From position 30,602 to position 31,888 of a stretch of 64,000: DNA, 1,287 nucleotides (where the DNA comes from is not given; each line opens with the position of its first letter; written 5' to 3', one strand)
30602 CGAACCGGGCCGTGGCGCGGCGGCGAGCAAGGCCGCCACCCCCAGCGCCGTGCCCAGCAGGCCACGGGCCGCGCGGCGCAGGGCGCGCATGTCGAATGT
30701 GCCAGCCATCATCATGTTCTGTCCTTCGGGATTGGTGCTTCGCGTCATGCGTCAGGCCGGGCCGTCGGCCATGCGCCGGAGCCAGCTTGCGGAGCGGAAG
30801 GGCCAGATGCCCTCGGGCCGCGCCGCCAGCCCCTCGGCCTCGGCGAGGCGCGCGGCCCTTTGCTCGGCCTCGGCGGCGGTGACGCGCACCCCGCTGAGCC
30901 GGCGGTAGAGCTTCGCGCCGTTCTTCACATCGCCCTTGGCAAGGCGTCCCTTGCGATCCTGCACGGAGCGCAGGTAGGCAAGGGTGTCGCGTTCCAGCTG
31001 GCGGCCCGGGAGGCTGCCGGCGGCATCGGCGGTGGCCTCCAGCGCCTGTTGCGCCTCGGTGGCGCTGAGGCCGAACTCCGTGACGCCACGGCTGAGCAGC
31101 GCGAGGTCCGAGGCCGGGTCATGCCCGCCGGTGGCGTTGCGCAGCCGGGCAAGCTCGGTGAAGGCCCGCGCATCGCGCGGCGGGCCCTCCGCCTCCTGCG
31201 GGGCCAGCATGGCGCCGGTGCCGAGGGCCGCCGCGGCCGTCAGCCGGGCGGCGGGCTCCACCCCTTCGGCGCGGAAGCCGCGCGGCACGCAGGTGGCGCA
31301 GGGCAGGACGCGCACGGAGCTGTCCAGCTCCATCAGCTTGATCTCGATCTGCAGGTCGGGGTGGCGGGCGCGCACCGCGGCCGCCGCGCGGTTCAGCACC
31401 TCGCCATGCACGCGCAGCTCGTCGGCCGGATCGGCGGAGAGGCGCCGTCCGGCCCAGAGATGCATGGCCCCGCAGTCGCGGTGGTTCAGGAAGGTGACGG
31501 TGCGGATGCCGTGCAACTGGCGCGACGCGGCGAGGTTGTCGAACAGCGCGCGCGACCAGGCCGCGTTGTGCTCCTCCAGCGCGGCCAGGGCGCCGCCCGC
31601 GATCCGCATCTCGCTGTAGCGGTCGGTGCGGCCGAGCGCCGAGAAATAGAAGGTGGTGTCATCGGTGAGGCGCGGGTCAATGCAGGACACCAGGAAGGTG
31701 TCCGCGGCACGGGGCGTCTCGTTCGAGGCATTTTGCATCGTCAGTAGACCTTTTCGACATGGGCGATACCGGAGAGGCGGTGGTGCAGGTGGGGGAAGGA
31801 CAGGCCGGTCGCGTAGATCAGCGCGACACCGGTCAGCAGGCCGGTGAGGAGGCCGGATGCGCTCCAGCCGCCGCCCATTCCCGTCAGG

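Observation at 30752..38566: Two beta-carbonic-anhydrase-like paralogs bracket an ~8 kb block of uncharacterised envelope proteins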

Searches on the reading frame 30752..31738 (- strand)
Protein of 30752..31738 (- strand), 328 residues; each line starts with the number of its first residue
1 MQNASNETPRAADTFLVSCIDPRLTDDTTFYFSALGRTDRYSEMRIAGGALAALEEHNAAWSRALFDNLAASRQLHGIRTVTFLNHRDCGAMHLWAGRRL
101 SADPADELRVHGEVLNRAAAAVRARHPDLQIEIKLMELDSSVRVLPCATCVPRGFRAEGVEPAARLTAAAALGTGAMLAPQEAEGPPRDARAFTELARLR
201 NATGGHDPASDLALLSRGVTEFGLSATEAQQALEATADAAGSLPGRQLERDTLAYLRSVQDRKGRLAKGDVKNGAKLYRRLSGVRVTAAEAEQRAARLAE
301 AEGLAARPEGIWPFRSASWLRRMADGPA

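Call 3: search_protein_families(library=pfam, proteins=[window:30752-31738:-], max_evalue=1)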
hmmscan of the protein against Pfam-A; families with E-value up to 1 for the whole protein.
window:30752-31738:- (328 aa): 2 families
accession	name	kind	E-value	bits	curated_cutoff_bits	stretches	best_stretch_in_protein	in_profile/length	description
PF20393.3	Pro_CA_2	-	0.00032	21.3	30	1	16-104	8-84/125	Putative carbonic anhydrase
PF19566.4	Snx8_BAR_dom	-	0.0074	16.2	27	1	193-282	71-158/258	Sorting nexin 8/Mvp1 BAR domain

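Call 4: search_protein_families(library=ncbifam, proteins=[window:30752-31738:-], max_evalue=1)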
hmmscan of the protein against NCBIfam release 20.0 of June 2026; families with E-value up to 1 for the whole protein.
window:30752-31738:- (328 aa): 0 families

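Call 8: search_solved_structures(query=window:30752-31738:-, max_evalue=10, show_alignments=3)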
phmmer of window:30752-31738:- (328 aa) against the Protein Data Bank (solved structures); distinct sequences matched with E-value up to 10: 2.
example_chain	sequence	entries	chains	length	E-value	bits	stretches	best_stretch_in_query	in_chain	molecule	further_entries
3gwa_A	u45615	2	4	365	0.31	13.5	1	230-305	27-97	3-oxoacyl-(Acyl-carrier-protein) synthase III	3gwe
1ylk_A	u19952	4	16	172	1.5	11.2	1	37-92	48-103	Hypothetical protein Rv1284/MT1322 | Beta-carbonic anhydrase 1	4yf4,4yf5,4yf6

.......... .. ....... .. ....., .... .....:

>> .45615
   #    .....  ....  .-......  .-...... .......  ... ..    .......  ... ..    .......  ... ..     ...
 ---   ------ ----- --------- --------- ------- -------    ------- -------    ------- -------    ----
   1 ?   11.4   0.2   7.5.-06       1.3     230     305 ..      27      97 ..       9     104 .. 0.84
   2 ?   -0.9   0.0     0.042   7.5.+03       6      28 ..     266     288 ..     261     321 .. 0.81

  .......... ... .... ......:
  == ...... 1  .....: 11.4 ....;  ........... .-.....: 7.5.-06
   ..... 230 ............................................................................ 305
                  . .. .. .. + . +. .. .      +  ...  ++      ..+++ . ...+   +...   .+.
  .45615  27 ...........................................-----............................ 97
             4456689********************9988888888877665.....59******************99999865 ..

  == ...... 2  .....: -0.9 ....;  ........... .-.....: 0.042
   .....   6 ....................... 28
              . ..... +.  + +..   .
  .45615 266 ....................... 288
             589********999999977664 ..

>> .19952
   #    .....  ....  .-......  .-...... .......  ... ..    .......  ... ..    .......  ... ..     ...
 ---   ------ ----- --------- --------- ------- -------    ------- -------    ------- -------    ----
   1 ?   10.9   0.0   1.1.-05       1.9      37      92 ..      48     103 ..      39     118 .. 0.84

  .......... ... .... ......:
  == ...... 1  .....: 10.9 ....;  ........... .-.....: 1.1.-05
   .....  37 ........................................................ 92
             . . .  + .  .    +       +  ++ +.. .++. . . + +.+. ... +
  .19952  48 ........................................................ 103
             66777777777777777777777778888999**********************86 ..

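Call 16: find_homologous_proteins(query=window:30752-31738:-, max_evalue=0.001)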
Query window:30752-31738:- (328 aa): 159 proteins with E <= 0.001 among 8000 candidates; the best 120 are listed.
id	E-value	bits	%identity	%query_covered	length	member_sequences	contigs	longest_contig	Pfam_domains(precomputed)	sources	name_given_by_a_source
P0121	5.4e-208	707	100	100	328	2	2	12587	-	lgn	-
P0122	2.7e-189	646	91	100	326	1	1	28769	-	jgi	-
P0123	1.2e-183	627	89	100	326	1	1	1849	-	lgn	-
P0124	2.3e-179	613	86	100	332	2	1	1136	-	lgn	-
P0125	1.0e-152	526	76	98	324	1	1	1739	-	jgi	jgi:hypothetical protein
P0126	3.0e-147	508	75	97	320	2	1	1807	PF20393.4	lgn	-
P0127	6.2e-144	497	72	97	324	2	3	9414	-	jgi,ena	-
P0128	1.6e-143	496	73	96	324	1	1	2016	PF20393.4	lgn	-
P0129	2.6e-143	495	73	97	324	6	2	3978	PF20393.4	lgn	-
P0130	6.0e-143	494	71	98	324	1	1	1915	-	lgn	-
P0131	2.4e-142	492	71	98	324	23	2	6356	-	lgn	-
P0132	4.2e-142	491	72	98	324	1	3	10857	-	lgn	-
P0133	8.0e-142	490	72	97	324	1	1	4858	-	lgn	-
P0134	3.4e-141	488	72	98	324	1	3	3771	-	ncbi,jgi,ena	jgi:hypothetical protein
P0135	3.9e-141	488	71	98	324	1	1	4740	-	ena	-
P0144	3.5e-135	468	69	97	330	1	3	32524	PF20393.4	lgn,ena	-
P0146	1.3e-133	463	69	96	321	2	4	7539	PF20393.4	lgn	-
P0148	5.1e-130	451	67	96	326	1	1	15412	-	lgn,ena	-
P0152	3.2e-115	403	63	97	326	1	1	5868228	-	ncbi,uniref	ncbi:hypothetical protein ACQW02_10500 [Humitalea sp. 24SJ18S-53]|uniref:hypothetical protein n=1 Ta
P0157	9.7e-107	375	56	98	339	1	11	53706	-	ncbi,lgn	-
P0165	7.6e-100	352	58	97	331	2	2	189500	-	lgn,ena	-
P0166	9.1e-100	352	56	99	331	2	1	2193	PF20393.4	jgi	jgi:hypothetical protein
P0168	2.3e-98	347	57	97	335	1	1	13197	PF20393.4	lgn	-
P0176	7.3e-97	342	57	98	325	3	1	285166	-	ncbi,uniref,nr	ncbi:hypothetical protein [Roseomonas sp. HF4]|uniref:hypothetical protein n=1 Tax=Roseomonas sp. HF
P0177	9.8e-97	342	54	98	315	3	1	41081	-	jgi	jgi:hypothetical protein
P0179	6.5e-96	339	57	96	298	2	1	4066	PF20393.4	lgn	-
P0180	7.5e-96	339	57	96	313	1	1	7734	PF20393.4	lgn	-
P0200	1.5e-91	325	55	96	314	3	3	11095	PF20393.4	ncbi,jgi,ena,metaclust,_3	jgi:hypothetical protein|metaclust:\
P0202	3.7e-91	324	54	96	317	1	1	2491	PF20393.4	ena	-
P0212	2.2e-88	314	52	97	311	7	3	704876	-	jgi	jgi:hypothetical protein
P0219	3.4e-87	311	53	99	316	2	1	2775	PF20393.4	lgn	-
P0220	5.0e-87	310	53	98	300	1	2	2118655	-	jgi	jgi:hypothetical protein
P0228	2.8e-86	308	53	96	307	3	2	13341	PF20393.4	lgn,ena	-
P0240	6.2e-82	293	51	100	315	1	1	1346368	-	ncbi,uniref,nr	ncbi:hypothetical protein [Falsiroseomonas tokyonensis]|uniref:Carbonic anhydrase n=1 Tax=Falsiroseo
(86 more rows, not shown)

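Call 17: find_encoding_contigs(protein=P0152, flank=10000, max_places=2)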
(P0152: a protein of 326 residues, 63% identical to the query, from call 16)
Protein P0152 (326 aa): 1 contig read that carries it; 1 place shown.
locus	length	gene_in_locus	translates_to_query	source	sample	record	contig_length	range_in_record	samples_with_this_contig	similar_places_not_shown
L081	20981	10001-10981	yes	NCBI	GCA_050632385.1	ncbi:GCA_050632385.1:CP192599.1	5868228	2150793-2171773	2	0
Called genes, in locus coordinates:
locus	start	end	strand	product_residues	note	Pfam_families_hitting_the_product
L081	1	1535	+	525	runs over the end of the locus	PF00501:AMP-binding, PF13193:AMP-binding_C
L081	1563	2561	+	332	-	PF03401:TctC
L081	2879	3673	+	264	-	PF09731:Mitofilin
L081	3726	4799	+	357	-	PF12849:PBP_like_2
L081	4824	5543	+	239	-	-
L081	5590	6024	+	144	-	-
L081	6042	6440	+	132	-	-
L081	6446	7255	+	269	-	PF14023:Bestrophin-like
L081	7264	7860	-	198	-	-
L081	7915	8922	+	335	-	-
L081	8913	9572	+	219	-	-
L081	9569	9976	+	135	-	PF20134:DUF6524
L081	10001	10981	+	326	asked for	-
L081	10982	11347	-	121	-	-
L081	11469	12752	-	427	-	PF04796:RepA_C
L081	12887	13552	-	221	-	PF00392:GntR, PF07729:FCD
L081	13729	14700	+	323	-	PF03401:TctC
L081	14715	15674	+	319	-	PF03401:TctC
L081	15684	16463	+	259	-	PF02633:Creatininase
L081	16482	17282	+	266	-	PF01177:Asp_Glu_race, PF17645:Amdase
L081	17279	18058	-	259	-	PF03328:HpcH_HpaI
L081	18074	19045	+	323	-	PF00389:2-Hacid_dh, PF02826:2-Hacid_dh_C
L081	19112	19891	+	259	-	PF07302:AroM (weak)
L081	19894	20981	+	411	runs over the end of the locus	PF00890:FAD_binding_2 (faint), PF01266:DAO, PF03486:HI0933_like (faint), PF07992:Pyr_redox_2 (faint), PF13450:NAD_binding_8 (faint)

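Call 18: find_encoding_contigs(protein=P0240, flank=10000, max_places=2)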
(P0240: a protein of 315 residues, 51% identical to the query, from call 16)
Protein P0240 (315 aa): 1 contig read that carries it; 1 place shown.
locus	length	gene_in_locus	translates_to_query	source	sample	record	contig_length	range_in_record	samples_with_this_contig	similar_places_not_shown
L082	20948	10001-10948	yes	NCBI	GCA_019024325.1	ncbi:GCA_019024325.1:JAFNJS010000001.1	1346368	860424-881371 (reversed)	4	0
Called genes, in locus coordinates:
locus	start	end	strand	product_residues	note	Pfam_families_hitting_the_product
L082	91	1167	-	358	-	PF00180:Iso_dh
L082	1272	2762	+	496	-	PF01979:Amidohydro_1, PF07969:Amidohydro_3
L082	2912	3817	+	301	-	-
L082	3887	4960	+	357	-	PF12849:PBP_like_2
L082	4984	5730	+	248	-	-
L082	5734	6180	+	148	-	-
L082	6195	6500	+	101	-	-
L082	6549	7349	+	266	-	PF14023:Bestrophin-like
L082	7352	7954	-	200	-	-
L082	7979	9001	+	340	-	-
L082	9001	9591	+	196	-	-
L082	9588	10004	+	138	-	PF20134:DUF6524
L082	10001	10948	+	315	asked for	-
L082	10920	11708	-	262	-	PF02311:AraC_binding, PF07883:Cupin_2 (weak), PF00165:HTH_AraC (faint), PF12833:HTH_18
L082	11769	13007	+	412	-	PF07690:MFS_1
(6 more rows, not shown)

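Call 19: find_encoding_contigs(protein=P0176, flank=10000, max_places=2)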
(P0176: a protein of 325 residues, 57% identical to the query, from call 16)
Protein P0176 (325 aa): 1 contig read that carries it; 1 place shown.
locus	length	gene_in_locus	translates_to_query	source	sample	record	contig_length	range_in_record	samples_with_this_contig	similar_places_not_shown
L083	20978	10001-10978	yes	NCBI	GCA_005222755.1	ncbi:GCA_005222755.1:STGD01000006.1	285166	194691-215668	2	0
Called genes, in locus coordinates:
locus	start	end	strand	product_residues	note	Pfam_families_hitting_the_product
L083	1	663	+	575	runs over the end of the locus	PF00149:Metallophos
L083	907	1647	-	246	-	PF04333:MlaA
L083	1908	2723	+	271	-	PF14023:Bestrophin-like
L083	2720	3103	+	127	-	-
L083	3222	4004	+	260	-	-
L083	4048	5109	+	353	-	PF12849:PBP_like_2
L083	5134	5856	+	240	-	-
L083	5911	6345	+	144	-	-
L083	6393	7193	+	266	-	PF14023:Bestrophin-like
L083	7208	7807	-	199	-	-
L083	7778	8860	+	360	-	-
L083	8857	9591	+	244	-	-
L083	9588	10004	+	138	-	PF20134:DUF6524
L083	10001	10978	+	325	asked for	-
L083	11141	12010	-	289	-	PF12787:EcsC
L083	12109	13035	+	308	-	PF17848:Zn_ribbon_ACC, PF01039:Carboxyl_trans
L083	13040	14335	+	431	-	PF08245:Mur_ligase_M, PF27239:FOL3_C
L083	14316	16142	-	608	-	PF00270:DEAD, PF00271:Helicase_C, PF03880:DbpA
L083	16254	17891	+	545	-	PF00494:SQS_PSY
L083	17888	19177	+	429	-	PF01266:DAO (faint), PF01593:Amino_oxidase, PF12831:FAD_oxidored (weak), PF13450:NAD_binding_8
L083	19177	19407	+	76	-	-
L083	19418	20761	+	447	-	PF00171:Aldedh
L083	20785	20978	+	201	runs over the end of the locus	PF13302:Acetyltransf_3, PF00583:Acetyltransf_1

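Call 27: predict_structure(alignment_id=A2)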
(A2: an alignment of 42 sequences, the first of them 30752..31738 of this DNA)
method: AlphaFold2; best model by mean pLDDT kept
length: 328 residues; sequences in the alignment: 42
mean_pLDDT: 83.0   pTM: 0.56
mean pLDDT of the five models: 83.0, 82.7, 82.6, 80.2, 78.9
residues with pLDDT >= 90: 153; 70-90: 107; 50-70: 53; < 50: 15
segments of 3 or more residues with pLDDT < 50: 1-11, 158-160
pLDDT, mean of each block of 10 residues (from residue 1): 40 79 62 59 82 94 94 88 90 94 92 96 92 87 85 59 67 68 69 92 75 88 87 84 74 97 97 95 82 96 96 94 84
secondary structure, 60 per line:
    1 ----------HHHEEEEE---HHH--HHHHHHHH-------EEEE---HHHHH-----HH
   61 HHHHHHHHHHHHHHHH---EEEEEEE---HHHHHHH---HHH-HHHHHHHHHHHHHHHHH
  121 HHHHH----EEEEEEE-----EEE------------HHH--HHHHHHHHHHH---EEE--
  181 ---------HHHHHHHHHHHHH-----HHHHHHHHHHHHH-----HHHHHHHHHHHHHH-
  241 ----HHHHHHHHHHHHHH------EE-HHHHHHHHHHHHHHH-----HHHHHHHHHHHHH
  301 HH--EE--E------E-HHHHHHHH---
elements in order: E14-18 H27-34 E42-45 H49-53 H59-76 E80-86 H90-96 H104-125 E130-136 E142-144 H162-172 E176-178 H190-202 H208-220 H226-239 H245-258 H268-282 H288-302 H318-325

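Call 29: search_protein_families(library=padloc, proteins=[window:30752-31738:-], max_evalue=0.01)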
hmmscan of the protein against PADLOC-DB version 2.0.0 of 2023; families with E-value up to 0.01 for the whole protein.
window:30752-31738:- (328 aa): 0 families

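Call 30: search_protein_families(library=pfam, proteins=[L081:2879-3673:+, L081:6042-6440:+, L081:7915-8922:+, L081:8913-9572:+, L081:7264-7860:-, L081:4824-5543:+, L081:5590-6024:+], max_evalue=1)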
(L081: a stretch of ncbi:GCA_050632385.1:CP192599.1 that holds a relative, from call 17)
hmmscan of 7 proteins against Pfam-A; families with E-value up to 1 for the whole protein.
L081:2879-3673:+ (264 aa): 1 family
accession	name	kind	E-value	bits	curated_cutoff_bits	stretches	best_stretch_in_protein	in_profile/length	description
PF09731.14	Mitofilin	-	6.8e-08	32.3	27.4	1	110-250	462-607/614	Mitochondrial inner membrane protein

L081:6042-6440:+ (132 aa): 7 families
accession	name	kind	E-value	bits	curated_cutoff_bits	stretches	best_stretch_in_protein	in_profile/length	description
PF05433.20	Rick_17kDa_Anti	-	0.26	11.7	24.2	1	93-121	9-40/43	Glycine zipper 2TM domain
PF14143.11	YrhC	-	0.27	11.8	27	1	86-126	19-59/72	YrhC-like protein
PF09029.15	Preseq_ALAS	-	0.29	12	21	1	6-63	23-81/112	5-aminolevulinate synthase presequence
PF12500.13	TRSP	-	0.34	11.2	25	1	15-64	46-93/128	TRSP domain C terminus to PRTase_2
PF05283.16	MGC-24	-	0.35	11.6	28.5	1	25-96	47-113/140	Multi-glycosylated core protein 24 (MGC-24), sialomucin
PF13488.11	Gly-zipper_Omp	-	0.63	10.5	25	0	88-123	4-38/46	Glycine zipper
PF25799.1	prePAAR_I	-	0.98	10.2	25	0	83-120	13-49/57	Class I prePAAR effector Rhs1 motif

L081:7915-8922:+ (335 aa): 0 families

L081:8913-9572:+ (219 aa): 0 families

L081:7264-7860:- (198 aa): 0 families

L081:4824-5543:+ (239 aa): 0 families

L081:5590-6024:+ (144 aa): 2 families
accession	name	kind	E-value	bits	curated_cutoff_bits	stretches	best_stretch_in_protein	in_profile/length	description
PF13560.12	HTH_31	-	0.67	10.7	27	0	113-143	4-35/64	Helix-turn-helix domain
PF10975.14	DUF2802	-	0.85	10.3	33.5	1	23-79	14-66/68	Protein of unknown function (DUF2802)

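Call 31: fold_search(model_id=the predicted structure, library=pdb)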
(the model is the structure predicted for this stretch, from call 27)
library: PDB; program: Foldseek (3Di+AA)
matches with E <= 10: 666; with E <= 0.001: 21
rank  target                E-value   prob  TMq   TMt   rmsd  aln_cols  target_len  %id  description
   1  6y04_A                3.0e-05  1.00  0.28  0.48  11.2       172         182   16  Crystal structure of beta-carbonic anhydrase isoform I (TvaCA1) from the Trichomonas vaginalis protozoan. (released 2020-07-08)
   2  2w3n_B                2.0e-04  1.00  0.27  0.37   4.9       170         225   15  Structure and inhibition of the CO2-sensing carbonic anhydrase Can2 from the pathogenic fungus Cryptococcus neoformans (released 2008-12-30)
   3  1g5c_A                2.1e-04  1.00  0.28  0.51   8.3       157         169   13  CRYSTAL STRUCTURE OF THE 'CAB' TYPE BETA CLASS CARBONIC ANHYDRASE FROM METHANOBACTERIUM THERMOAUTOTROPHICUM (released 2001-04-04)
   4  2w3q                  2.2e-04  1.00  0.28  0.38   4.8       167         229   14  Structure and inhibition of the CO2-sensing carbonic anhydrase Can2 from the pathogenic fungus Cryptococcus neoformans (released 2008-12-30)
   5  4o1j_A                2.4e-04  1.00  0.30  0.47   4.9       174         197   10  Crystal structures of two tetrameric beta-carbonic anhydrases from the filamentous ascomycete Sordaria macrospora. (released 2014-03-05)
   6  7coi_B                3.1e-04  1.00  0.29  0.43   8.3       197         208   14  Crystal structure of the b-carbonic anhydrase CafA of the fungal pathogen Aspergillus fumigatus (released 2020-10-14)
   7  4o1j_B                3.8e-04  1.00  0.30  0.47   4.9       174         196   10  Crystal structures of two tetrameric beta-carbonic anhydrases from the filamentous ascomycete Sordaria macrospora. (released 2014-03-05)
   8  7coj_A                3.8e-04  1.00  0.30  0.45   7.9       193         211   14  Crystal structure of the b-carbonic anhydrase CafA of the fungal pathogen Aspergillus fumigatus (released 2020-10-14)
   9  6gwu_D                4.1e-04  1.00  0.29  0.45   4.5       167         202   12  Carbonic anhydrase CaNce103p from Candida albicans (released 2018-11-07)
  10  4o1k                  4.1e-04  1.00  0.27  0.39   5.8       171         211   11  Crystal structures of two tetrameric beta-carbonic anhydrases from the filamentous ascomycete Sordaria macrospora. (released 2014-03-05)
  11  7coi_A                5.3e-04  1.00  0.30  0.45   7.9       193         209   14  Crystal structure of the b-carbonic anhydrase CafA of the fungal pathogen Aspergillus fumigatus (released 2020-10-14)
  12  7cxx_B                5.3e-04  1.00  0.27  0.40   5.4       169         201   10  Structural insights into novel mechanisms of inhibition of the major b-carbonic anhydrase CafB from the pathogenic fun (released 2021-03-31)
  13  7cxw_A                5.6e-04  1.00  0.27  0.39   5.3       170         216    9  Structural insights into novel mechanisms of inhibition of the major b-carbonic anhydrase CafB from the pathogenic fun (released 2021-03-31)
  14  7coj_B                6.3e-04  1.00  0.30  0.45   8.0       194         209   12  Crystal structure of the b-carbonic anhydrase CafA of the fungal pathogen Aspergillus fumigatus (released 2020-10-14)
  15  9s4g_A                6.6e-04  1.00  0.29  0.44   4.3       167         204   10  Carbonic anhydrases from Candida parapsilosis (released 2025-11-26)
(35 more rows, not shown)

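Call 36: find_encoding_contigs(protein=P0157, flank=10000, max_places=2)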
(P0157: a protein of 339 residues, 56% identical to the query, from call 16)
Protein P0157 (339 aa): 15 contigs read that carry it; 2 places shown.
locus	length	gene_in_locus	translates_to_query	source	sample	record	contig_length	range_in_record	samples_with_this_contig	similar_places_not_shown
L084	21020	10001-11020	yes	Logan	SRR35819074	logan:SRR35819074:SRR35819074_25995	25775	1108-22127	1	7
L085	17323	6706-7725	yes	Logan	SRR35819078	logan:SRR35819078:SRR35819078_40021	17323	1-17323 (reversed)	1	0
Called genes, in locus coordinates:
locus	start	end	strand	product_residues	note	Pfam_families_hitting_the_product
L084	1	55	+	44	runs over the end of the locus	-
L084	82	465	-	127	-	-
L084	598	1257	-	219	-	-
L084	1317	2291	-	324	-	-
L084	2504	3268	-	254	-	-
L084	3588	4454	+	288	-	PF09731:Mitofilin (weak)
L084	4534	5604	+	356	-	PF12849:PBP_like_2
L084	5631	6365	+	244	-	-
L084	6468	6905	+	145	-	-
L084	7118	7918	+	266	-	PF14023:Bestrophin-like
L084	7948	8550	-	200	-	-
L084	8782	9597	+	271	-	-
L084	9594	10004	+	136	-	PF20134:DUF6524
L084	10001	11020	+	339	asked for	-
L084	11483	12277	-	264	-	-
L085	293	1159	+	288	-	PF09731:Mitofilin (weak)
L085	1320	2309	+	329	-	PF12849:PBP_like_2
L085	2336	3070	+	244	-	-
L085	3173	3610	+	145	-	-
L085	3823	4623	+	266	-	PF14023:Bestrophin-like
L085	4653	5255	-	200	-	-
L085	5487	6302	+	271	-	-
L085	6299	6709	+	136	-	PF20134:DUF6524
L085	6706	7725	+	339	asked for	-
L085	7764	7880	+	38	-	-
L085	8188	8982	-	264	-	-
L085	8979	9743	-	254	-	PF00440:TetR_N, PF13305:TetR_C_33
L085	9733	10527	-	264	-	PF00106:adh_short, PF08659:KR, PF13561:adh_short_C2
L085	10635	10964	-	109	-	PF09912:DUF2141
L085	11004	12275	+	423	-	PF00083:Sugar_tr (weak), PF07690:MFS_1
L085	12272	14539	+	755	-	PF01804:Penicil_amidase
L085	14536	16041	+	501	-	PF03321:GH3, PF23571:GH3_M, PF23572:GH3_C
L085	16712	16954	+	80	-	PF04014:MazE_antitoxin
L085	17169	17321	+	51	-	?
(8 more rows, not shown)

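Call 70: search_protein_families(library=pfam, proteins=[L083:2720-3103:+], max_evalue=0.1)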
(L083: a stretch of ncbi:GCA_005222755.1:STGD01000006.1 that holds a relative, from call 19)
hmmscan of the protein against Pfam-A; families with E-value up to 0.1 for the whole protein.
L083:2720-3103:+ (127 aa): 0 families
